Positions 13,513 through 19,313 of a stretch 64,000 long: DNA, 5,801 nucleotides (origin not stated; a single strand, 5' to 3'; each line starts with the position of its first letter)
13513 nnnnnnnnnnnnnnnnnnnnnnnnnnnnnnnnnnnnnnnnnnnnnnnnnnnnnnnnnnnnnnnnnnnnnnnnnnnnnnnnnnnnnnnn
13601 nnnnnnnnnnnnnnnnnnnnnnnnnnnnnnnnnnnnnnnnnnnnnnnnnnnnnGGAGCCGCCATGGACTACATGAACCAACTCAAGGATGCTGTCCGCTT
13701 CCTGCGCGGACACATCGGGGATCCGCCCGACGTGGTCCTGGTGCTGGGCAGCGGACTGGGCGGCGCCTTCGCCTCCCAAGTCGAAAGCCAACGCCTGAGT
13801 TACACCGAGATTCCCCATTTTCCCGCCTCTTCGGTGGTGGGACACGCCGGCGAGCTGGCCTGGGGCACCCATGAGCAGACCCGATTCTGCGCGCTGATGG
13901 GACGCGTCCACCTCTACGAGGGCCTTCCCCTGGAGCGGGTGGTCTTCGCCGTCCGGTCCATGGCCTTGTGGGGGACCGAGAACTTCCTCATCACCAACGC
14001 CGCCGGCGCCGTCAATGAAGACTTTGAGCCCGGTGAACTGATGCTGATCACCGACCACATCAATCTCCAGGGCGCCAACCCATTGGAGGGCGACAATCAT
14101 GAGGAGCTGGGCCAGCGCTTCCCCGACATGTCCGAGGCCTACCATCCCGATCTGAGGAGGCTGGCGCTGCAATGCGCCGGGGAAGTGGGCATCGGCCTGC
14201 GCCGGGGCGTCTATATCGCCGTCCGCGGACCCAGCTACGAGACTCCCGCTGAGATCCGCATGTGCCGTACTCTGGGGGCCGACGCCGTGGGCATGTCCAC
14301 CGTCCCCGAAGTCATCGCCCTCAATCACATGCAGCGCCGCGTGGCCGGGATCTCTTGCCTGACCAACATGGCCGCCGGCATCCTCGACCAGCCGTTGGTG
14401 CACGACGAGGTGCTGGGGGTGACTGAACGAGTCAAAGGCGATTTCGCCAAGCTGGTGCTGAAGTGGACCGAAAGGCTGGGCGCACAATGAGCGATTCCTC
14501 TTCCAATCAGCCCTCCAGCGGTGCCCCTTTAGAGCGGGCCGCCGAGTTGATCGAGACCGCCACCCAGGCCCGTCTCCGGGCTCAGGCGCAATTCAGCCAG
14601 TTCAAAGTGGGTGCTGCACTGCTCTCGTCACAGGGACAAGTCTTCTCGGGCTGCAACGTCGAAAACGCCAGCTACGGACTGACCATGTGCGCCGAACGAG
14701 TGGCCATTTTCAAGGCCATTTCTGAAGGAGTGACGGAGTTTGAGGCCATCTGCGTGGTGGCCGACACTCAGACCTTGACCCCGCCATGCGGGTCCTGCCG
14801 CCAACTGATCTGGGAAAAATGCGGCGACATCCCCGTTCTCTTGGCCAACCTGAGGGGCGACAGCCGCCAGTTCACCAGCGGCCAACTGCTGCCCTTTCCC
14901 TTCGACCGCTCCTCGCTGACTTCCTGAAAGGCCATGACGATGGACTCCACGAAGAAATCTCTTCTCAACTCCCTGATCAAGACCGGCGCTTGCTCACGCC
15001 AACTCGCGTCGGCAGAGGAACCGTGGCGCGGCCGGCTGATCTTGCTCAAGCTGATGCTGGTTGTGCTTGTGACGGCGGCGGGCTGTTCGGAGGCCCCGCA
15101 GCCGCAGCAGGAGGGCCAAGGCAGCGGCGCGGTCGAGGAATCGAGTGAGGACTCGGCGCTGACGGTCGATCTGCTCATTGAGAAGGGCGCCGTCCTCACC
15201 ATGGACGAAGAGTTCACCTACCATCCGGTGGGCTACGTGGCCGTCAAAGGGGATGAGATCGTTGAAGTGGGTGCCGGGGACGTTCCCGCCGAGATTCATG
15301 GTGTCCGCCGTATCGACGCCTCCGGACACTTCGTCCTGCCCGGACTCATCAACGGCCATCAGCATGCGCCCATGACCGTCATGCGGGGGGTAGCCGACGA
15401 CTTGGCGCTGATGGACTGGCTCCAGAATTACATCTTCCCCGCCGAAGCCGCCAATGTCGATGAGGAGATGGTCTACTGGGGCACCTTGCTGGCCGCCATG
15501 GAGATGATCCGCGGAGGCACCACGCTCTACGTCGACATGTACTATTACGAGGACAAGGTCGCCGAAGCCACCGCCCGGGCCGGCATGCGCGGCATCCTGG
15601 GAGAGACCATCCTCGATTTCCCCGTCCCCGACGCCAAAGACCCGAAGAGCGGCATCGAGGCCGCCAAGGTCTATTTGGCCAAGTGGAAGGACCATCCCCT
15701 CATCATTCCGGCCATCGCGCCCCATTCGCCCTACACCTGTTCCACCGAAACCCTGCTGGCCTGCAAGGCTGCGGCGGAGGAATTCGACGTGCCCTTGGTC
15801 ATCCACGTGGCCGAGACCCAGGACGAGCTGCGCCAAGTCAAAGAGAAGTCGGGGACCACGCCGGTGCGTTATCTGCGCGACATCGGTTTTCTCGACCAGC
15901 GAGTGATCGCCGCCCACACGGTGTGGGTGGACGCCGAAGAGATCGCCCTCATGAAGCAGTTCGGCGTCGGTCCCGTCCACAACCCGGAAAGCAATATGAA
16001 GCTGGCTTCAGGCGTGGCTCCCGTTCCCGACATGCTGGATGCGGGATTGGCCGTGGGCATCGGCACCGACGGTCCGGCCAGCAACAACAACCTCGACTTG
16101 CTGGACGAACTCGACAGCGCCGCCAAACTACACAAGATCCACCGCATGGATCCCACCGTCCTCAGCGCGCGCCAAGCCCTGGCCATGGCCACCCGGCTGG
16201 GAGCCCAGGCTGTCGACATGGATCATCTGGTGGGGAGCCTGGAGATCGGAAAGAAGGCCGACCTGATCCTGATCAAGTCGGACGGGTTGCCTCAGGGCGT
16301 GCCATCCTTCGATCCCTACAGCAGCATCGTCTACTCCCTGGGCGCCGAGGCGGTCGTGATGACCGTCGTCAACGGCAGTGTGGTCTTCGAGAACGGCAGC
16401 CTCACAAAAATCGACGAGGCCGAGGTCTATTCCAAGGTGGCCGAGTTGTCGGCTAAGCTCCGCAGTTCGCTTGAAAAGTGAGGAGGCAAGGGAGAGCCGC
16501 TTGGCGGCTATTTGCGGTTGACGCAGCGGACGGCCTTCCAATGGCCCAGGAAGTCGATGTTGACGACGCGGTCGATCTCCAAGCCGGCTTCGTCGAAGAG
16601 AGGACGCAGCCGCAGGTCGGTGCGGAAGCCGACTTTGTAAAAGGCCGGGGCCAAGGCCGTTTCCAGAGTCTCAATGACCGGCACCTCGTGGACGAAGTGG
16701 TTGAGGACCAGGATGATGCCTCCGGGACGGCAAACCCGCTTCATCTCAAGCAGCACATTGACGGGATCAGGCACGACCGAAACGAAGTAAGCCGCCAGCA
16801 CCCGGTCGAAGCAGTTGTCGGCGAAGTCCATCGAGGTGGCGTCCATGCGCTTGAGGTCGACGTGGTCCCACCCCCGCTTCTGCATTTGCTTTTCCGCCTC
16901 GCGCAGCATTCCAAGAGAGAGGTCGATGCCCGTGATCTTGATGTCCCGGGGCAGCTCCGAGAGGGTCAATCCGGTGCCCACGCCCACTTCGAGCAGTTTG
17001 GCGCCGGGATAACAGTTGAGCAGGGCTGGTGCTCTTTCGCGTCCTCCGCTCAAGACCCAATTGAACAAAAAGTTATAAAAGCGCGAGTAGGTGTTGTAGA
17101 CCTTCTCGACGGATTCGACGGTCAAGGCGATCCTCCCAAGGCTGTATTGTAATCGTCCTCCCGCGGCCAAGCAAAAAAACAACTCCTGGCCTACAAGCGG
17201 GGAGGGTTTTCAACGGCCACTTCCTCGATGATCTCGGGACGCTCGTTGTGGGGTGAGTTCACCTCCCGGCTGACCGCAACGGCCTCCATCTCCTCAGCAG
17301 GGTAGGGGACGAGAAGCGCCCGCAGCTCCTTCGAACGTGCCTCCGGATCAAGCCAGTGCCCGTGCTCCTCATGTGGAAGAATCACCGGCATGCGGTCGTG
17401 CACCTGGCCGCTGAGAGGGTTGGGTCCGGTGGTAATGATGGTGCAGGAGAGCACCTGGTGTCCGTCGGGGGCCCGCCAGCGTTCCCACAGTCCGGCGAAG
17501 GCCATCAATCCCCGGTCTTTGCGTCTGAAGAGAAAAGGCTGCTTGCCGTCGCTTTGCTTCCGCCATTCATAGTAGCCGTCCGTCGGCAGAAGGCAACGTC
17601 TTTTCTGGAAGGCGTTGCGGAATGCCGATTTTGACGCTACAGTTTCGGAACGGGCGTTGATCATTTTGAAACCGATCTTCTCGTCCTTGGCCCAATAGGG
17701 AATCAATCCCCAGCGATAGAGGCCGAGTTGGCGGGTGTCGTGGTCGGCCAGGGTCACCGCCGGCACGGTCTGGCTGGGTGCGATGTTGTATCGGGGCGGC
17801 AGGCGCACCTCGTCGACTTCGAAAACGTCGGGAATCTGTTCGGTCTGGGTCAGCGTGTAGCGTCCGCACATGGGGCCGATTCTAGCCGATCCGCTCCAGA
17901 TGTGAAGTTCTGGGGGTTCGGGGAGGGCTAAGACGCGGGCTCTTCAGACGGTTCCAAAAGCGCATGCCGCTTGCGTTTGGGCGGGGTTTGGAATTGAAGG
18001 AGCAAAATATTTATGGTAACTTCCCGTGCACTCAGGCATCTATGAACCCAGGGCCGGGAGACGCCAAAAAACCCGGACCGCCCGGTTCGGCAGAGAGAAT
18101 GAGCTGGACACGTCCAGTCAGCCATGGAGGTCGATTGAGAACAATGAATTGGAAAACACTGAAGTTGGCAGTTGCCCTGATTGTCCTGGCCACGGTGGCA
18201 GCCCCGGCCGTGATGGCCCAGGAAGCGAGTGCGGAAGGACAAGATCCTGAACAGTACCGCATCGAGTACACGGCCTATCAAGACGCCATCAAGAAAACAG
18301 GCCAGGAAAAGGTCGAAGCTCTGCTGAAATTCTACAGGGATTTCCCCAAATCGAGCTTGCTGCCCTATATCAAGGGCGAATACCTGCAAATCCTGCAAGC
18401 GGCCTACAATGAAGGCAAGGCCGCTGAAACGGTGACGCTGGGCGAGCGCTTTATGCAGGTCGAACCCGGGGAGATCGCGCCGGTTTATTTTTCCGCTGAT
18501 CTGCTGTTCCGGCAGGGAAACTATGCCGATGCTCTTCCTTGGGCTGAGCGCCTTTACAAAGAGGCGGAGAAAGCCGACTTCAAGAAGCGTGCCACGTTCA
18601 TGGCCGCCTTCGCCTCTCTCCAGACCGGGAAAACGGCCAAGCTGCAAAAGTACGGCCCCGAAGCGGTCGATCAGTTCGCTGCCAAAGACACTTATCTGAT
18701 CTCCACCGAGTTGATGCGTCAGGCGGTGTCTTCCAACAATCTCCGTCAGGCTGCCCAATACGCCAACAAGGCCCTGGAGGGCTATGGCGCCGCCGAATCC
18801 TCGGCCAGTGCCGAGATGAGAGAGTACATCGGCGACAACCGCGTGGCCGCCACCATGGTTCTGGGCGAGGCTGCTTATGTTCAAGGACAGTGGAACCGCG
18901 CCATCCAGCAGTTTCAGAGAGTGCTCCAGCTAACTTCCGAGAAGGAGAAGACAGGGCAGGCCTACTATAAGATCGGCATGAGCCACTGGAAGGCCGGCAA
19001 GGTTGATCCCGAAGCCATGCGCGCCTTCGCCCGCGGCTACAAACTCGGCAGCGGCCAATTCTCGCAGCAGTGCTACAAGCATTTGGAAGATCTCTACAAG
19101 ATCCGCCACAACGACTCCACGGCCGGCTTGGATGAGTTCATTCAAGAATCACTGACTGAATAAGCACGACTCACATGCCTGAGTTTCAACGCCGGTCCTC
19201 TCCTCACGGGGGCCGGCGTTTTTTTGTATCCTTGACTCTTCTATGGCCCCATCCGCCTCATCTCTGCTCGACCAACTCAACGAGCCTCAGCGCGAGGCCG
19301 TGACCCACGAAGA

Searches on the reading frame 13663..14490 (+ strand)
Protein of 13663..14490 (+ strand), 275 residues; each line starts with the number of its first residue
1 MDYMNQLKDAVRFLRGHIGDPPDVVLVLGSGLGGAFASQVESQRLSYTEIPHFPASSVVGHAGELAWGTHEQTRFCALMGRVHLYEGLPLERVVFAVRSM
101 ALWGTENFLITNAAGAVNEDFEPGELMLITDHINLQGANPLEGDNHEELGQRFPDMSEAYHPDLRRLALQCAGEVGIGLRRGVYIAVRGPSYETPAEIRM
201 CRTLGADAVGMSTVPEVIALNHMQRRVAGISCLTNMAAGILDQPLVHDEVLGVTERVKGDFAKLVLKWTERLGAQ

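Call 55: search_protein_families(library=pfam, proteins=[window:13663-14490:+], max_evalue=0.00001)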
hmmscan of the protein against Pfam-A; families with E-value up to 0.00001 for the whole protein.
window:13663-14490:+ (275 aa): 1 family
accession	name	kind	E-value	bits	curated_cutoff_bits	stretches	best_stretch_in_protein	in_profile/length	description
PF01048.26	PNP_UDP_1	-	4.3e-48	164.2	25.1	1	24-267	2-230/233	Phosphorylase superfamily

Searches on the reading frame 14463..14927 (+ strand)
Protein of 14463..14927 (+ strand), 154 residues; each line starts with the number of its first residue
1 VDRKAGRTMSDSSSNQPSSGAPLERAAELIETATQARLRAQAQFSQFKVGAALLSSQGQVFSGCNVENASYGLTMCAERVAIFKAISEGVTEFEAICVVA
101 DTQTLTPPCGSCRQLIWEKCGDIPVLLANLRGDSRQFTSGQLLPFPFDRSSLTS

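Call 55: search_protein_families(library=pfam, proteins=[window:14463-14927:+], max_evalue=0.00001)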
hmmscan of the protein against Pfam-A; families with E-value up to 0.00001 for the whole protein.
window:14463-14927:+ (154 aa): 2 families
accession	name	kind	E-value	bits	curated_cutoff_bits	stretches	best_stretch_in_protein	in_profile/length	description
PF00383.29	dCMP_cyt_deam_1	-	1.6e-17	63.7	25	1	26-118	4-92/102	Cytidine and deoxycytidylate deaminase zinc-binding region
PF08211.18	dCMP_cyt_deam_2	-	1.4e-07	32.2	25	1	21-96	40-110/130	Cytidine and deoxycytidylate deaminase zinc-binding region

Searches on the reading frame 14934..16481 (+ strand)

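Call 55: search_protein_families(library=pfam, proteins=[window:14934-16481:+], max_evalue=0.00001)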
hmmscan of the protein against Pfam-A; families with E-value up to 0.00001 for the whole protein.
window:14934-16481:+ (515 aa): 2 families
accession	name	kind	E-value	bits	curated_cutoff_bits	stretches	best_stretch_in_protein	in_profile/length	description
PF01979.26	Amidohydro_1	-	1e-72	245.7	25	1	133-484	1-345/345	Amidohydrolase family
PF07969.17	Amidohydro_3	-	1.3e-18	68.2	29.7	1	259-485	244-472/472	Amidohydrolase family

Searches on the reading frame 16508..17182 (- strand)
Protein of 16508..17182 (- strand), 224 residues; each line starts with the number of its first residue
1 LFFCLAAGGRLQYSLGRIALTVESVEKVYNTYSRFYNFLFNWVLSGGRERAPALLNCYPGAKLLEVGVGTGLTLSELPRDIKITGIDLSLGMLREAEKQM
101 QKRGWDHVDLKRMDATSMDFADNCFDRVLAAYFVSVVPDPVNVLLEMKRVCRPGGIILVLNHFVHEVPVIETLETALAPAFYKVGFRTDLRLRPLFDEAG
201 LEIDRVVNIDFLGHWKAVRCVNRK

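Call 55: search_protein_families(library=pfam, proteins=[window:16508-17182:-], max_evalue=0.00001)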
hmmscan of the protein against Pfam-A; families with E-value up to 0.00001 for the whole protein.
window:16508-17182:- (224 aa): 6 families
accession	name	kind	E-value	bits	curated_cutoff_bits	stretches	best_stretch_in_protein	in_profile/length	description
PF08241.18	Methyltransf_11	-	5.3e-21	75.5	21.2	1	64-158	1-94/95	Methyltransferase domain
PF13649.12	Methyltransf_25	-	2.3e-18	67.1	27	1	64-155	2-97/97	Methyltransferase domain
PF13847.12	Methyltransf_31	-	2.8e-16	60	27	1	60-167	4-116/145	Methyltransferase domain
PF01209.24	Ubie_methyltran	-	7.4e-15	55.4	20.1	1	48-169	36-161/233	ubiE/COQ5 methyltransferase family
PF08242.18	Methyltransf_12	-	1.1e-13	52.2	30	1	64-157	1-98/98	Methyltransferase domain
PF13489.12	Methyltransf_23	-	7.7e-10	39.2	27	1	55-204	18-162/164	Methyltransferase domain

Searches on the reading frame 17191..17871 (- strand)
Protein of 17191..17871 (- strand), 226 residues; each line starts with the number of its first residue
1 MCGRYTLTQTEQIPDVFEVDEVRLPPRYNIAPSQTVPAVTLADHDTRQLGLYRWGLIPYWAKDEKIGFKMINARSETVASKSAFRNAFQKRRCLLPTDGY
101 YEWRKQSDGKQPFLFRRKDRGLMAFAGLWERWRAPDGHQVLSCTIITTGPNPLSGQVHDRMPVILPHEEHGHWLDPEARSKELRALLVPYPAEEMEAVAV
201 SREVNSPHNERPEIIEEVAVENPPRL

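Call 56: search_protein_families(library=pfam, proteins=[window:17191-17871:-], max_evalue=0.00001)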
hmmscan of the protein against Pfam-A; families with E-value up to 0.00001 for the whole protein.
window:17191-17871:- (226 aa): 1 family
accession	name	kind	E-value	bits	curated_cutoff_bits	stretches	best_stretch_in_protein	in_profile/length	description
PF02586.19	SRAP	-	3.8e-77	259.1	27.1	1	1-207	1-214/214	SOS response associated peptidase (SRAP)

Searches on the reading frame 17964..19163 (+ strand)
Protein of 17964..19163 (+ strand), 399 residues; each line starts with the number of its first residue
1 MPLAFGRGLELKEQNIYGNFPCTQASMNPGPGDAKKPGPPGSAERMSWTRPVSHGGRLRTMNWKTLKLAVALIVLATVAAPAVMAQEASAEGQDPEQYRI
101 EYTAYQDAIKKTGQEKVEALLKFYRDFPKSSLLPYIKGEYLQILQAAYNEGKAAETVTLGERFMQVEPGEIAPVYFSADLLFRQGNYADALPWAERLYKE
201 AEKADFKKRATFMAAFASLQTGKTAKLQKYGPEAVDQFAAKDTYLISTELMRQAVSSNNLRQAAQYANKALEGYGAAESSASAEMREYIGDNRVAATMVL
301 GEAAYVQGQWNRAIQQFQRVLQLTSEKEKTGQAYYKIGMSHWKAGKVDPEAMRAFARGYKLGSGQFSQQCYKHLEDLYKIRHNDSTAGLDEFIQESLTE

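Call 56: search_protein_families(library=pfam, proteins=[window:17964-19163:+], max_evalue=0.00001)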
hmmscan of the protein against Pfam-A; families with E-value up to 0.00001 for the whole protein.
window:17964-19163:+ (399 aa): 5 families
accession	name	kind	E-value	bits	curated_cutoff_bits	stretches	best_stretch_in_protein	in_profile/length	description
PF07719.23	TPR_2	-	5.8e-09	35.8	27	0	300-324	7-31/34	Tetratricopeptide repeat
PF13424.12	TPR_12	-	8.5e-08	32.7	30.1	0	295-346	3-60/77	Tetratricopeptide repeat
PF13432.12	TPR_16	-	1.1e-07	32.6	32.7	0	300-364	3-63/65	Tetratricopeptide repeat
PF12895.13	ANAPC3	-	1.4e-06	28.9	27.2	0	155-221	7-69/82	Anaphase-promoting complex, cyclosome, subunit 3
PF00515.34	TPR_1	-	2.1e-06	27.7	27.8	0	300-323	7-30/34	Tetratricopeptide repeat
